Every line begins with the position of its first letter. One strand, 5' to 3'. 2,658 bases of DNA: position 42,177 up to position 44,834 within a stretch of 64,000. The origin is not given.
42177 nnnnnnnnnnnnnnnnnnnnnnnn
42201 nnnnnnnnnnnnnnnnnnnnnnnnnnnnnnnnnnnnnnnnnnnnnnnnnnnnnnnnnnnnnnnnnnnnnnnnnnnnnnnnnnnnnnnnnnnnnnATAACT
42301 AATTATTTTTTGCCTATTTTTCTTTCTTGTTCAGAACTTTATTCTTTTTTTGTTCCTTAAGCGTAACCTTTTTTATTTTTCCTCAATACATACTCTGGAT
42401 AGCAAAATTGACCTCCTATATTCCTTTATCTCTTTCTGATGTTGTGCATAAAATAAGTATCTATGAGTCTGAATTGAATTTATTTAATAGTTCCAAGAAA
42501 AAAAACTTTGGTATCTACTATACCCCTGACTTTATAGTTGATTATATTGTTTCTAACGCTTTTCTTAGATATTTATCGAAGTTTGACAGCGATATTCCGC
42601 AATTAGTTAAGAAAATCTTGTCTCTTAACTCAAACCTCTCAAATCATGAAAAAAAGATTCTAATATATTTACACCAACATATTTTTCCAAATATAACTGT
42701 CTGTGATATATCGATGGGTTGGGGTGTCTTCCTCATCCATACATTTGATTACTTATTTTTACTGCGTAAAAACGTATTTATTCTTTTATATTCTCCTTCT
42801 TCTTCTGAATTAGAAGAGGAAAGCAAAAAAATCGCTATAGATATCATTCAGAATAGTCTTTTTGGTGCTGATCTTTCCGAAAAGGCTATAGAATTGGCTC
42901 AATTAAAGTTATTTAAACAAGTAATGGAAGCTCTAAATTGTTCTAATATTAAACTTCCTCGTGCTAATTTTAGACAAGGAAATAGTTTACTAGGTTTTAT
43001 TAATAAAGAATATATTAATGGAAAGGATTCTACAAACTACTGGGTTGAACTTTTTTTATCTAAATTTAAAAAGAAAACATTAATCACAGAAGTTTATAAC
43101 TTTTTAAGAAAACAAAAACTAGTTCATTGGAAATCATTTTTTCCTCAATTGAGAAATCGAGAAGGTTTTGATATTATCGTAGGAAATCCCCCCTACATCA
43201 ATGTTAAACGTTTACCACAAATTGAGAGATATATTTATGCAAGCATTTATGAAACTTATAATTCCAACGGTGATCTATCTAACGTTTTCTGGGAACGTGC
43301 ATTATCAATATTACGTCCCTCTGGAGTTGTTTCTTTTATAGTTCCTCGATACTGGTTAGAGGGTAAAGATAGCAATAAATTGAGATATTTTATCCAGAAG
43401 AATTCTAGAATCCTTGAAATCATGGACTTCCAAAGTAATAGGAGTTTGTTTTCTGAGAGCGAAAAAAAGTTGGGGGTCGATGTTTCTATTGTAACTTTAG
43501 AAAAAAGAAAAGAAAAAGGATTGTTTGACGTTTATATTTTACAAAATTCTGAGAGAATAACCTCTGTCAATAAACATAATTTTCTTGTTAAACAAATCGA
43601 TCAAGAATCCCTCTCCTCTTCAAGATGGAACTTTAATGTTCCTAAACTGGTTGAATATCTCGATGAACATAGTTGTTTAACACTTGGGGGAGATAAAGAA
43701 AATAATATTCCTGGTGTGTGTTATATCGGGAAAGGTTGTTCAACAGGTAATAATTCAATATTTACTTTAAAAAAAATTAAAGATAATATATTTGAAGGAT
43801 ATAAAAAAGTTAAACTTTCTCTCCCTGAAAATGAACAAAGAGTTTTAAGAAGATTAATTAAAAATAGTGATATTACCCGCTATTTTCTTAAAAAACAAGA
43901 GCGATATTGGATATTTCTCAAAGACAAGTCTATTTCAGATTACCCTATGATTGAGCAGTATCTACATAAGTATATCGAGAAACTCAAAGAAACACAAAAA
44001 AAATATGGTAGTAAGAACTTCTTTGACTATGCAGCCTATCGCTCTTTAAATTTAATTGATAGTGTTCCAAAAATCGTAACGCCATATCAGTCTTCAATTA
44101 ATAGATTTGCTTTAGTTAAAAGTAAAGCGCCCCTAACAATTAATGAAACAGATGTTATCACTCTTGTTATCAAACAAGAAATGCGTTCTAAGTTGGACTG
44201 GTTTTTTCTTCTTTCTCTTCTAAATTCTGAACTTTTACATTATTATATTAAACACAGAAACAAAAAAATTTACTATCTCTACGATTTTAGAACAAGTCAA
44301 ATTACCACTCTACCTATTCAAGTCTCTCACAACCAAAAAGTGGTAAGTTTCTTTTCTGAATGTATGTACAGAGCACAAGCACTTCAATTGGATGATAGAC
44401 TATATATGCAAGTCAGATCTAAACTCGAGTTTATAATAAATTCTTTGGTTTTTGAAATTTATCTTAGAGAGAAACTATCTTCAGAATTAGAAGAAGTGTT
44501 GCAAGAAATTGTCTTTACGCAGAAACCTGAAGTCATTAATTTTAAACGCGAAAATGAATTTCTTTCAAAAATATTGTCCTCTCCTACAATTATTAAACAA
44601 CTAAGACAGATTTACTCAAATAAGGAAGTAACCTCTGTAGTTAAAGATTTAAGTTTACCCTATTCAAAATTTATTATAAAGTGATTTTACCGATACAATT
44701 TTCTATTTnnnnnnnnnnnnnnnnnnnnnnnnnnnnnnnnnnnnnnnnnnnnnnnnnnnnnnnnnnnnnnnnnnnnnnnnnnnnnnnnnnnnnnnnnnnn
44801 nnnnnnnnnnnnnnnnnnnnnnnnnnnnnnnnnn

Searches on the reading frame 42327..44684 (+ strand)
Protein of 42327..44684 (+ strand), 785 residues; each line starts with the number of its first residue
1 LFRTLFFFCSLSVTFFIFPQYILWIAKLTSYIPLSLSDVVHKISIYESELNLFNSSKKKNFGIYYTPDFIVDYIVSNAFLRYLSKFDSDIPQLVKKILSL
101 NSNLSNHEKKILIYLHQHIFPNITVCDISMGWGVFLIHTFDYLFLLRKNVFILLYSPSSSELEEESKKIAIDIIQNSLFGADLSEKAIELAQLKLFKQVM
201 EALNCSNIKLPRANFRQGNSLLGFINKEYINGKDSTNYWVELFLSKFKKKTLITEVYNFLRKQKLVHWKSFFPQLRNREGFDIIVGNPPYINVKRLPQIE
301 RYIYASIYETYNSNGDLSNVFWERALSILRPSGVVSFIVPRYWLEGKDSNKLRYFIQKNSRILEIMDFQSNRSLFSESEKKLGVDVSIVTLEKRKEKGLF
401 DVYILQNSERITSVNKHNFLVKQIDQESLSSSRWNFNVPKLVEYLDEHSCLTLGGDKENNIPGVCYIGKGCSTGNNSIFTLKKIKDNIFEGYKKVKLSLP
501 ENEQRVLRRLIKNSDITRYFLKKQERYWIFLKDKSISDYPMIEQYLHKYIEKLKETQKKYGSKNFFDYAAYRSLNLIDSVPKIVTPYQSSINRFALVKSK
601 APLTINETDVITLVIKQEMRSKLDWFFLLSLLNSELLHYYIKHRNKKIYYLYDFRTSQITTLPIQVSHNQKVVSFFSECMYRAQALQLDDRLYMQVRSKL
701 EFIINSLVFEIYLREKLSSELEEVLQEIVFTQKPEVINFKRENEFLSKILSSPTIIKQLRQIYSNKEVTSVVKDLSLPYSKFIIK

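Call 8: search_protein_families(library=pfam, proteins=[window:42327-44684:+], max_evalue=1)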
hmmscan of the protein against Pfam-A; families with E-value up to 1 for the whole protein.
window:42327-44684:+ (785 aa): 4 families
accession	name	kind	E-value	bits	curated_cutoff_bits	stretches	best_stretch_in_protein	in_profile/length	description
PF07669.17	Eco57I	-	1.2e-31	110.6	25.3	1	176-372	1-168/171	Eco57I restriction-modification methylase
PF02384.22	N6_Mtase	-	1.1e-08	35.2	20.4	2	274-420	119-260/311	N-6 DNA Methylase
PF12950.13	TaqI_C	-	0.0014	19.3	26.5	1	515-664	8-118/118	TaqI-like C-terminal specificity domain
PF01367.25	5_3_exonuc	-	0.14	13.1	40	1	451-504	10-65/97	5'-3' exonuclease, C-terminal SAM fold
